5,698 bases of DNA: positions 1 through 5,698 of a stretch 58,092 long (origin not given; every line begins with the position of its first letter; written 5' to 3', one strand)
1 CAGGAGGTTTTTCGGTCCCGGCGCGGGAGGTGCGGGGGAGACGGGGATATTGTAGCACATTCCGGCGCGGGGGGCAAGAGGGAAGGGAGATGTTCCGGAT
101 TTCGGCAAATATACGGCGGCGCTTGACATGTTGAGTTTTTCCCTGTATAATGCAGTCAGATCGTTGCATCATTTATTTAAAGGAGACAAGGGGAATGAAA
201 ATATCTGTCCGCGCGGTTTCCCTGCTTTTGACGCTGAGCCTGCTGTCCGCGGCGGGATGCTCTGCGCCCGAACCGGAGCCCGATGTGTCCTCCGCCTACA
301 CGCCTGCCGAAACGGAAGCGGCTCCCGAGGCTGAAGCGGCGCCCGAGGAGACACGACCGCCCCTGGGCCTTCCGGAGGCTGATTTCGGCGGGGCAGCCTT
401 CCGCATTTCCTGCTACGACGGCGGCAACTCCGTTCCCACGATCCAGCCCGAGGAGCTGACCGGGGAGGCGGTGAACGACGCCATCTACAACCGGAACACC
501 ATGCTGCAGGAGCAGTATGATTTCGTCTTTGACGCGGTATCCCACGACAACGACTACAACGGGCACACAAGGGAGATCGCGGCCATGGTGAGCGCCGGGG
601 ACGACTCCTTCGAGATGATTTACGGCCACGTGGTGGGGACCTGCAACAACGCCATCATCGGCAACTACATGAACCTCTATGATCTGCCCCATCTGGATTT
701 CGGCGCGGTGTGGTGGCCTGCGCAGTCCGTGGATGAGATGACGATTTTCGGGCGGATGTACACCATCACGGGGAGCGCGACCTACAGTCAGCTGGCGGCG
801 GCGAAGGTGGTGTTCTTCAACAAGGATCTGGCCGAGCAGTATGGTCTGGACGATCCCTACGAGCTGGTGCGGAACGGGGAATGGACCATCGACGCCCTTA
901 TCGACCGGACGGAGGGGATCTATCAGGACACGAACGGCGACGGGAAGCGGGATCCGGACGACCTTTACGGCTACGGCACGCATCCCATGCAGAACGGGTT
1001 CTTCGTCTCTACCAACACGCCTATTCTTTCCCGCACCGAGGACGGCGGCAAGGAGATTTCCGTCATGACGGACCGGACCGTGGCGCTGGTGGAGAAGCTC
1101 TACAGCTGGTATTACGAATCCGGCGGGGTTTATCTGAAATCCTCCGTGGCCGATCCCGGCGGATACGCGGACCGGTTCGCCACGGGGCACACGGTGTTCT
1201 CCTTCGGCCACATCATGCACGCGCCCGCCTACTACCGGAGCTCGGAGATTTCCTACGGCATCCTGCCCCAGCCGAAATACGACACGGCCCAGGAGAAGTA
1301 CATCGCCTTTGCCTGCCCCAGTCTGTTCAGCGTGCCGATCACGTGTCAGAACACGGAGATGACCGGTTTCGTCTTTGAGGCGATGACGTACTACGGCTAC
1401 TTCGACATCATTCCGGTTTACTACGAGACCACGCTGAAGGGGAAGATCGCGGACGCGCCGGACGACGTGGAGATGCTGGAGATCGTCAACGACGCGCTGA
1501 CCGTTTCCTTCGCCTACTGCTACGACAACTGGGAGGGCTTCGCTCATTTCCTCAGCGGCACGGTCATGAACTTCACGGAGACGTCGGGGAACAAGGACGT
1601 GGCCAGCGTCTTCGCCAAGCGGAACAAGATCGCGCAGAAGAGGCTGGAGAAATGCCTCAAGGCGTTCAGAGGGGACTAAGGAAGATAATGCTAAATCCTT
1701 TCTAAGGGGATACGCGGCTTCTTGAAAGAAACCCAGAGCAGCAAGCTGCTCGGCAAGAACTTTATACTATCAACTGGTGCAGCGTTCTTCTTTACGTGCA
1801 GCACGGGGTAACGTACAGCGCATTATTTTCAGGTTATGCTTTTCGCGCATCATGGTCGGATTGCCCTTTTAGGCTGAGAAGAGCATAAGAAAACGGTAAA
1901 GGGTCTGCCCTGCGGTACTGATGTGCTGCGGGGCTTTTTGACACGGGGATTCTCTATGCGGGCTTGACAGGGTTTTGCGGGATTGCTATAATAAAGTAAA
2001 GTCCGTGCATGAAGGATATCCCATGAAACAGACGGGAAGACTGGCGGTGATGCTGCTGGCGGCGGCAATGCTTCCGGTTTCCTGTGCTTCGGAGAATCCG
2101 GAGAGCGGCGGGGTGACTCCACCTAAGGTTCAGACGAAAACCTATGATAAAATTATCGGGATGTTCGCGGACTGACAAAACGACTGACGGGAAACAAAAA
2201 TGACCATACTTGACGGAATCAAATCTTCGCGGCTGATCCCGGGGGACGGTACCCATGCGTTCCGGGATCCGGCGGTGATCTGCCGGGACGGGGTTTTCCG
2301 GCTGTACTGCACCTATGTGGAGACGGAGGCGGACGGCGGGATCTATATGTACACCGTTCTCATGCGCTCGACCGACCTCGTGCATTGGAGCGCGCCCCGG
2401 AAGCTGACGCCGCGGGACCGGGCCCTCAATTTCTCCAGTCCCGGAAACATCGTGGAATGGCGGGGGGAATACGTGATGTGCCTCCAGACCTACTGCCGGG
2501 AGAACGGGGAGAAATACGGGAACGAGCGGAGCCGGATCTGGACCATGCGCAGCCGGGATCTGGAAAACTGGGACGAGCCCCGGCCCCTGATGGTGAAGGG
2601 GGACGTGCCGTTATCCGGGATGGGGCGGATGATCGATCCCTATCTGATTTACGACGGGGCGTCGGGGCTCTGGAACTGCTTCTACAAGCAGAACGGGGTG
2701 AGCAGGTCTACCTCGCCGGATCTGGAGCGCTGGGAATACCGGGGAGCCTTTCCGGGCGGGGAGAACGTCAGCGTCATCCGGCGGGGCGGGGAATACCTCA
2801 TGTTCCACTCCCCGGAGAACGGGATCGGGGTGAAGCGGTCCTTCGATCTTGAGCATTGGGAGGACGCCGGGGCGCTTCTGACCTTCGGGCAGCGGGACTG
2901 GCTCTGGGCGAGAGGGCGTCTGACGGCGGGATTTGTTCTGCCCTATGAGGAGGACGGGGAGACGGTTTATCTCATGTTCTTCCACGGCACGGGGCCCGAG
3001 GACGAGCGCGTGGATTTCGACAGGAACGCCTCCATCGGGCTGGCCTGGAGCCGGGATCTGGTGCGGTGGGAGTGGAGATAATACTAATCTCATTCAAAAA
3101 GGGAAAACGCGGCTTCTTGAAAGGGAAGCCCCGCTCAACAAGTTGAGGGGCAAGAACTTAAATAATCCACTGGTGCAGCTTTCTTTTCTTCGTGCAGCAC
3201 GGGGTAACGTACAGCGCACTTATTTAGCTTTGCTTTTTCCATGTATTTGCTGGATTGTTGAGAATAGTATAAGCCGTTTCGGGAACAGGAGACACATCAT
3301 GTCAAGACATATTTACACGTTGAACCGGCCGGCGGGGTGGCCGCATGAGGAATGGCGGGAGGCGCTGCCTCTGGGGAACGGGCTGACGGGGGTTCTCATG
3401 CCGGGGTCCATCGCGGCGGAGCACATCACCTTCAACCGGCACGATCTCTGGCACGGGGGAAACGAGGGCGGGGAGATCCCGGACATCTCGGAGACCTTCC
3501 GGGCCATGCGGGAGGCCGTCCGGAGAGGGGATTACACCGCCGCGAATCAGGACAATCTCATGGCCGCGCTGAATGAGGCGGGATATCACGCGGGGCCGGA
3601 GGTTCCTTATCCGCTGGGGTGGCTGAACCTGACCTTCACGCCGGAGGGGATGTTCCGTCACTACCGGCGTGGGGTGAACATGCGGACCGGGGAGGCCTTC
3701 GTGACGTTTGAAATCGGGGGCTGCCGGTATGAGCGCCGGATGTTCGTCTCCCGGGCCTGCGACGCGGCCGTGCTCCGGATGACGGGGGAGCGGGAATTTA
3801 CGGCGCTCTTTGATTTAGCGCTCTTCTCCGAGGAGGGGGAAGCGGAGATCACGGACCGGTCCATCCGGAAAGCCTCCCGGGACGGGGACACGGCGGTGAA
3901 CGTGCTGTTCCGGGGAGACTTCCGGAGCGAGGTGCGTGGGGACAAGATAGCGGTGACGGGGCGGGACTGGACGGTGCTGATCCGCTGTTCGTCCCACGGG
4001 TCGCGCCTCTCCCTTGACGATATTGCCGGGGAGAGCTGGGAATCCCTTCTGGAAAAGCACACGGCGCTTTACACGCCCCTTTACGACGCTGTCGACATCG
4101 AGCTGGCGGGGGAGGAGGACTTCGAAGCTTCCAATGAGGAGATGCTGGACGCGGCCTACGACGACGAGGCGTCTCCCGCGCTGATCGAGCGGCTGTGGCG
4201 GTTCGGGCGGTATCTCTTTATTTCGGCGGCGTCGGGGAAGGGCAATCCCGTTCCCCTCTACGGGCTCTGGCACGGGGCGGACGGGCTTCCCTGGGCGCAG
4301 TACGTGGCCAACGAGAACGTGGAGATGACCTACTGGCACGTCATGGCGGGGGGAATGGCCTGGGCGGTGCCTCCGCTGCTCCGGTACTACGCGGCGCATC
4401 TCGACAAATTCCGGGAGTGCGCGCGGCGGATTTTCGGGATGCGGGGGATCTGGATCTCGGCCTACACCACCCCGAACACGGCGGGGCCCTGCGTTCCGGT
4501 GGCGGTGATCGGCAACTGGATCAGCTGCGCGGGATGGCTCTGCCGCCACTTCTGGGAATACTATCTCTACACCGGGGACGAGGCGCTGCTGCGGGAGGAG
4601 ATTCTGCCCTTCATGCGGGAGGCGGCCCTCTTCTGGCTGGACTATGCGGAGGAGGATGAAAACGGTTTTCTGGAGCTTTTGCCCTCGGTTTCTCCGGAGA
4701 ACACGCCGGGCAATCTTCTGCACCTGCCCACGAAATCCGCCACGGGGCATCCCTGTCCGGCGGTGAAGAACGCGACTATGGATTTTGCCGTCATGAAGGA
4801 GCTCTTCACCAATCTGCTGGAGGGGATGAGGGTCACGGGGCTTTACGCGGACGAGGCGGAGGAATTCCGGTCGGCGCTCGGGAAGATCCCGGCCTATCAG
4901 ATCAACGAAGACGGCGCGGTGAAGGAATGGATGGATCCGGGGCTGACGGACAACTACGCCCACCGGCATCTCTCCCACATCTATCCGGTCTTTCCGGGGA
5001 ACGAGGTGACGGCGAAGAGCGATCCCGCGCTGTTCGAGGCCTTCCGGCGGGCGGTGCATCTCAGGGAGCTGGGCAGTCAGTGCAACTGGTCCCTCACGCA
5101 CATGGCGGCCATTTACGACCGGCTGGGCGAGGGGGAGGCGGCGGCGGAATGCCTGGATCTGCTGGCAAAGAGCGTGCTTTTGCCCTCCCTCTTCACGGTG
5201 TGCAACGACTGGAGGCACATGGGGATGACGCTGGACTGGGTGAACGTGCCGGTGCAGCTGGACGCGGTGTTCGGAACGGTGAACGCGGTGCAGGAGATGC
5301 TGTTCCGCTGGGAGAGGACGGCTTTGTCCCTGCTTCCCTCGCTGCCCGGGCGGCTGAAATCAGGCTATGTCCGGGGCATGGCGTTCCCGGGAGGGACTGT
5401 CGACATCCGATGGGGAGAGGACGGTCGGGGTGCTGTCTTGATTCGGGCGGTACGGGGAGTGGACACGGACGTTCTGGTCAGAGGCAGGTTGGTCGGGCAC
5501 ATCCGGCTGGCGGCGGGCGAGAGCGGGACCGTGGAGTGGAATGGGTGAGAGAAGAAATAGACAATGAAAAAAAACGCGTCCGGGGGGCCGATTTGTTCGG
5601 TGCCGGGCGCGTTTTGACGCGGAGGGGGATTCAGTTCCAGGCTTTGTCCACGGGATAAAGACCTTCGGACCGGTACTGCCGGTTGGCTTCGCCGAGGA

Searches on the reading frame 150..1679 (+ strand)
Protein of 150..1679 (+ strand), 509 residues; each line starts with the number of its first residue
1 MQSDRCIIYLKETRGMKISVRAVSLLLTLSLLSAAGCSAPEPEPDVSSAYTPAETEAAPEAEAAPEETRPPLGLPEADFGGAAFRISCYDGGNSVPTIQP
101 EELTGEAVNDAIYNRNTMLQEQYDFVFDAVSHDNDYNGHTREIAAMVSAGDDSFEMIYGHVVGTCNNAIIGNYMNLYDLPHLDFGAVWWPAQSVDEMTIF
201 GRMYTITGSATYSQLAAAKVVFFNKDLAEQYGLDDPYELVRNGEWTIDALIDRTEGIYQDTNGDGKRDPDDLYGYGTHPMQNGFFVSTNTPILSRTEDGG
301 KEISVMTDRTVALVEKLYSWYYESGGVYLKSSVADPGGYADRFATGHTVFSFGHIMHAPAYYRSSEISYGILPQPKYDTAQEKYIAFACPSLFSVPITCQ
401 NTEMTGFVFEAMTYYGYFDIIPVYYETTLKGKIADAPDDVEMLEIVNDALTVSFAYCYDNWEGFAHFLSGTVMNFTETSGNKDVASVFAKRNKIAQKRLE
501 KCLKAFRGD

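Call 9: search_protein_families(library=pfam, proteins=[window:150-1679:+])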
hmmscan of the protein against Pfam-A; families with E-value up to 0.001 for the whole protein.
window:150-1679:+ (509 aa): 0 families

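Call 85: find_encoding_contigs(protein=window:150-1679:+, flank=1500, max_places=6)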
Protein window:150-1679:+ (509 aa): no gene with exactly this product is on record in the collection.

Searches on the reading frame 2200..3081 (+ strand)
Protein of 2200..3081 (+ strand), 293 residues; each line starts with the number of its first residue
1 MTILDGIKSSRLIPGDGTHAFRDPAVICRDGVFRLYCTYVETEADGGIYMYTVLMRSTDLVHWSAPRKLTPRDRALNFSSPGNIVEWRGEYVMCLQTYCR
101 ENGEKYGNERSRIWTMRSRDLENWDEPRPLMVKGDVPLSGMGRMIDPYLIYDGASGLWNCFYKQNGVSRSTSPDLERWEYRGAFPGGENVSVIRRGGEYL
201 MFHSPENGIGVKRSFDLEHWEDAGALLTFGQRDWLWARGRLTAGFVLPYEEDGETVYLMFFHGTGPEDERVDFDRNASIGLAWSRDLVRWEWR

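Call 9: search_protein_families(library=pfam, proteins=[window:2200-3081:+])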
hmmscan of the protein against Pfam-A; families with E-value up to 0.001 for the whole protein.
window:2200-3081:+ (293 aa): 2 families
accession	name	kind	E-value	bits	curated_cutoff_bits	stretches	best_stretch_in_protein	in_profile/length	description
PF04616.20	Glyco_hydro_43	-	1.3e-09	38.3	32.2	1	22-163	11-140/288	Glycosyl hydrolases family 43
PF00251.26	Glyco_hydro_32N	-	3.7e-06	27.2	22.1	0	30-185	19-176/307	Glycosyl hydrolases family 32 N-terminal domain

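Call 46: find_encoding_contigs(protein=window:2200-3081:+, flank=3000, max_places=6)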
Protein window:2200-3081:+ (293 aa): 4 contigs read that carry it; 3 places shown.
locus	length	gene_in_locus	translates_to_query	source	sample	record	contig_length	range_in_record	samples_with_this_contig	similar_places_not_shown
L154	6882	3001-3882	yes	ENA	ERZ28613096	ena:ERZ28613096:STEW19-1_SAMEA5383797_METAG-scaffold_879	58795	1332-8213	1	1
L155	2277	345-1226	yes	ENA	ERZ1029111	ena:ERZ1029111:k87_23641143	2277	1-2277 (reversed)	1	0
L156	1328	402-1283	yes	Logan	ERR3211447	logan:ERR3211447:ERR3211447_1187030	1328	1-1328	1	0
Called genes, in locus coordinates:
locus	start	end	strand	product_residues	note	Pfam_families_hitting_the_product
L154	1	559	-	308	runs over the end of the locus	PF12228:DUF3604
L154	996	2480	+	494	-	-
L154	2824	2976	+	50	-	-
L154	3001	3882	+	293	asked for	PF00251:Glyco_hydro_32N (faint), PF22847:Glyco_hydro_43_rel (faint), PF04616:Glyco_hydro_43 (faint)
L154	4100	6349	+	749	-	PF14498:Glyco_hyd_65N_2, PF22124:Glyco_hydro_95_cat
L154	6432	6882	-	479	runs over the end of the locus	PF00150:Cellulase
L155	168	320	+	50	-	-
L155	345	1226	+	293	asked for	PF00251:Glyco_hydro_32N (faint), PF22847:Glyco_hydro_43_rel (faint), PF04616:Glyco_hydro_43 (faint)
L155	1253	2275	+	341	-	?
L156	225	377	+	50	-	-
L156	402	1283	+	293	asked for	PF00251:Glyco_hydro_32N (faint), PF22847:Glyco_hydro_43_rel (faint), PF04616:Glyco_hydro_43 (faint)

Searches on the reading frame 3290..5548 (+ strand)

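Call 9: search_protein_families(library=pfam, proteins=[window:3290-5548:+])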
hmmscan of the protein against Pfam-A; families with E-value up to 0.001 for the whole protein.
window:3290-5548:+ (752 aa): 2 families
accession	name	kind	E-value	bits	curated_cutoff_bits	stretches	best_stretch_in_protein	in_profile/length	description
PF22124.2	Glyco_hydro_95_cat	-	1.1e-90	305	27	1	249-671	1-408/408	Glycosyl hydrolase family 95 catalytic domain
PF14498.12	Glyco_hyd_65N_2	-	2.2e-28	100.3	27.7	1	18-183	6-165/234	Glycosyl hydrolase family 65, N-terminal domain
